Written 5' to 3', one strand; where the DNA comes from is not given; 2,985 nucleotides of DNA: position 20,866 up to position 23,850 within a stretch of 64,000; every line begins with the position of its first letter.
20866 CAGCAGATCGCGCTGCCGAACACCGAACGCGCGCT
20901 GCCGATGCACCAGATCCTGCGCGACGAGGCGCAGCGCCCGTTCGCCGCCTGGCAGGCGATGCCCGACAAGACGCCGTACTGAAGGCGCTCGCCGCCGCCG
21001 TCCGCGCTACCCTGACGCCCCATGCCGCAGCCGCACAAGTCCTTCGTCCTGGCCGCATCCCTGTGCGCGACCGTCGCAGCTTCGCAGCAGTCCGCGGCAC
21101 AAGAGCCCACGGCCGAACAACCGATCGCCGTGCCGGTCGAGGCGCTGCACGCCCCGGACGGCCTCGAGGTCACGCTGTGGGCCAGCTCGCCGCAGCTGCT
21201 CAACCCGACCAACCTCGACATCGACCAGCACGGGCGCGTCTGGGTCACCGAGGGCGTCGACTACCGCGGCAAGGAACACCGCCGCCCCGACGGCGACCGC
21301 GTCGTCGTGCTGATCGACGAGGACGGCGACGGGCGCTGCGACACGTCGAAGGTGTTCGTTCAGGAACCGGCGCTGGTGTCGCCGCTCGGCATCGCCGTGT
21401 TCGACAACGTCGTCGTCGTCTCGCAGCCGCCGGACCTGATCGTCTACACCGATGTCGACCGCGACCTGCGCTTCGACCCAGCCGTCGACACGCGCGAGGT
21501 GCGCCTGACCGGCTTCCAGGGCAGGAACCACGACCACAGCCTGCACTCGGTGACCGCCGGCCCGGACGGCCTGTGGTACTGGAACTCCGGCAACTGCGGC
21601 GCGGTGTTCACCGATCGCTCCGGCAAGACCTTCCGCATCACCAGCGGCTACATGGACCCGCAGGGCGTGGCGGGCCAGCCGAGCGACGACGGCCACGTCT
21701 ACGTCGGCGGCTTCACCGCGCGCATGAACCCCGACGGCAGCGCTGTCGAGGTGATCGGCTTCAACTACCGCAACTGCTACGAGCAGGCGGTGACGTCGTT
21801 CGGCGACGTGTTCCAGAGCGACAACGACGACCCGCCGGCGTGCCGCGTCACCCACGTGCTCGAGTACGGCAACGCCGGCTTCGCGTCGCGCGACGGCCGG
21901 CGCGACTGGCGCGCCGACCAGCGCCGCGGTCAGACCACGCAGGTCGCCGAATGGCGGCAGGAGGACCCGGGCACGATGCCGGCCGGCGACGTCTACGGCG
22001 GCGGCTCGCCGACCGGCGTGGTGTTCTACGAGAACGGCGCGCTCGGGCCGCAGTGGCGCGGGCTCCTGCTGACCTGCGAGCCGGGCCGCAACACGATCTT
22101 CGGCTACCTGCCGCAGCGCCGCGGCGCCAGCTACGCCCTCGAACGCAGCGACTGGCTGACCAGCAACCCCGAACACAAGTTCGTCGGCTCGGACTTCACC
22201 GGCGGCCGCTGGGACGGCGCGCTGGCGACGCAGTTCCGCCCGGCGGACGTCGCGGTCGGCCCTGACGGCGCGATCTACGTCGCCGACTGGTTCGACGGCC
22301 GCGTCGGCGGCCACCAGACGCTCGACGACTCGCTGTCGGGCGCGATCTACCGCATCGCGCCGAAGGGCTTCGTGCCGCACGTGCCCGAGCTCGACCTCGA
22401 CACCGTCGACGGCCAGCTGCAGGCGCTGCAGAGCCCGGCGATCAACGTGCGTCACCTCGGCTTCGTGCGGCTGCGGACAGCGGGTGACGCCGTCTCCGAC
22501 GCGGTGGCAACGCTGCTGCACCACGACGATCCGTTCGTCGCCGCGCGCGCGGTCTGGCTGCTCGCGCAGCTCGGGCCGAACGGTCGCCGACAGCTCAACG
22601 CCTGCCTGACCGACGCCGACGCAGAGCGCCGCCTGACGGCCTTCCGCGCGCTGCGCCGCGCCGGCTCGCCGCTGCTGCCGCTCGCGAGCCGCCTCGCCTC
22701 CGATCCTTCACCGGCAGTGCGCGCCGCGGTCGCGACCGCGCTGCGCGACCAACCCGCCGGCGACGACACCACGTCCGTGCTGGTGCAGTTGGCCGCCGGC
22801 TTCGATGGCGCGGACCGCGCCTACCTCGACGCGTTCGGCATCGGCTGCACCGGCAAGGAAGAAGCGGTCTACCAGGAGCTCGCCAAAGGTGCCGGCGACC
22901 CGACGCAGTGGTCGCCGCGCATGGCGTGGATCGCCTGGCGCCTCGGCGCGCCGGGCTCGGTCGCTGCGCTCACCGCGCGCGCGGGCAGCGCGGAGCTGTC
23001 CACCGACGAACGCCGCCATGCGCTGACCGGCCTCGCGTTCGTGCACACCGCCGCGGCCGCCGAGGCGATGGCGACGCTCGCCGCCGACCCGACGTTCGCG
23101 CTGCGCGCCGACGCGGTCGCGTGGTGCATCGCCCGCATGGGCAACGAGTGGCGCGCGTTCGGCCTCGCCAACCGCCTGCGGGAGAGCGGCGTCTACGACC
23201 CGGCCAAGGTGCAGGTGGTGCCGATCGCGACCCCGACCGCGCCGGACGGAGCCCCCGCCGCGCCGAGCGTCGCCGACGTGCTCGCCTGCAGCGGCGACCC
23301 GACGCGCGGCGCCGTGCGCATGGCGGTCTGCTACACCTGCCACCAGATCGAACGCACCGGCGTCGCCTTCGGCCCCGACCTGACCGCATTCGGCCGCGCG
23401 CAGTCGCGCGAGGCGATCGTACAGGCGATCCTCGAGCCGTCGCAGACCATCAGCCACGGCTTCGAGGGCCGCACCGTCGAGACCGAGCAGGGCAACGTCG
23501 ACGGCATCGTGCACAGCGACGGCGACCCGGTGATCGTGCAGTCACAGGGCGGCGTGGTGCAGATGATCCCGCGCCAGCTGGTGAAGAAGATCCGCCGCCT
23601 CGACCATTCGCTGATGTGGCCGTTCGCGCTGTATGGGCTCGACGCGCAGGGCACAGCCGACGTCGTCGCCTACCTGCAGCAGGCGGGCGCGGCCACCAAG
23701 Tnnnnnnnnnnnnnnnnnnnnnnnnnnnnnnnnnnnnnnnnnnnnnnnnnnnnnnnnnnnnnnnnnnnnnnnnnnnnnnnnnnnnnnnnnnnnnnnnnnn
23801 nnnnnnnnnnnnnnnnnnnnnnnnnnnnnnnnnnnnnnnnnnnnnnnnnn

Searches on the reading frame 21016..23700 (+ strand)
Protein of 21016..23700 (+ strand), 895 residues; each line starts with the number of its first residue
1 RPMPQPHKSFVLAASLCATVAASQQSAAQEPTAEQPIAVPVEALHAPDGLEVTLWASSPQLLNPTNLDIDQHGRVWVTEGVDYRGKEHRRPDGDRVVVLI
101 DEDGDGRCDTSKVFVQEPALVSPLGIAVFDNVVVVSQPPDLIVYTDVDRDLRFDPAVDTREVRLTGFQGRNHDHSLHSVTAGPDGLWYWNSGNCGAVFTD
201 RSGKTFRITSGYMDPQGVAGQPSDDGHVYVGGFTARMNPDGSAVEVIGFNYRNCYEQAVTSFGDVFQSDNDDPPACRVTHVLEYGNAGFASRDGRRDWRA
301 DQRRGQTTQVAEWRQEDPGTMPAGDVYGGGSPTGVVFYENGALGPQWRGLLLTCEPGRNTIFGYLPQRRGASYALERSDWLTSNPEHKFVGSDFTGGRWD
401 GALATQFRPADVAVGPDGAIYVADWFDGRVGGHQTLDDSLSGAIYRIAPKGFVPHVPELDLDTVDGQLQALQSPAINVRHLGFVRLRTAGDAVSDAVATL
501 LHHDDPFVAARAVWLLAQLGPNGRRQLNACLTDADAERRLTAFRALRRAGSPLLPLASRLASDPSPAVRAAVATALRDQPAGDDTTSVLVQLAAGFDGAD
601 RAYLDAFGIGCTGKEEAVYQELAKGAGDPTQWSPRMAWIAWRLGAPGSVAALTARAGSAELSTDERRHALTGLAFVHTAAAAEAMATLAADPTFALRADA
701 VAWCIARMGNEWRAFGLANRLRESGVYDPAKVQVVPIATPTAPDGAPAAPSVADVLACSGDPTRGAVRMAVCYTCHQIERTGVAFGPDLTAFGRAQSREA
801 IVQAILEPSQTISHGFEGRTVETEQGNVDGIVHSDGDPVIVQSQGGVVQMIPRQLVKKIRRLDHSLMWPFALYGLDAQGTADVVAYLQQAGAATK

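Call 31: search_protein_families(library=pfam, proteins=[window:21016-23700:+], max_evalue=0.00001)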
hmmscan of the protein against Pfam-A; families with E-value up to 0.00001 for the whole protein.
window:21016-23700:+ (895 aa): 2 families
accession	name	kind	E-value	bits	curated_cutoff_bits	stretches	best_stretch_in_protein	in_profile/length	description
PF23500.1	DUF7133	-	5.2e-48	164.7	27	1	42-437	7-359/385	Domain of unknown function (DUF7133)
PF13646.12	HEAT_2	-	2.7e-09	37.6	27.7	1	529-594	7-72/88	HEAT repeats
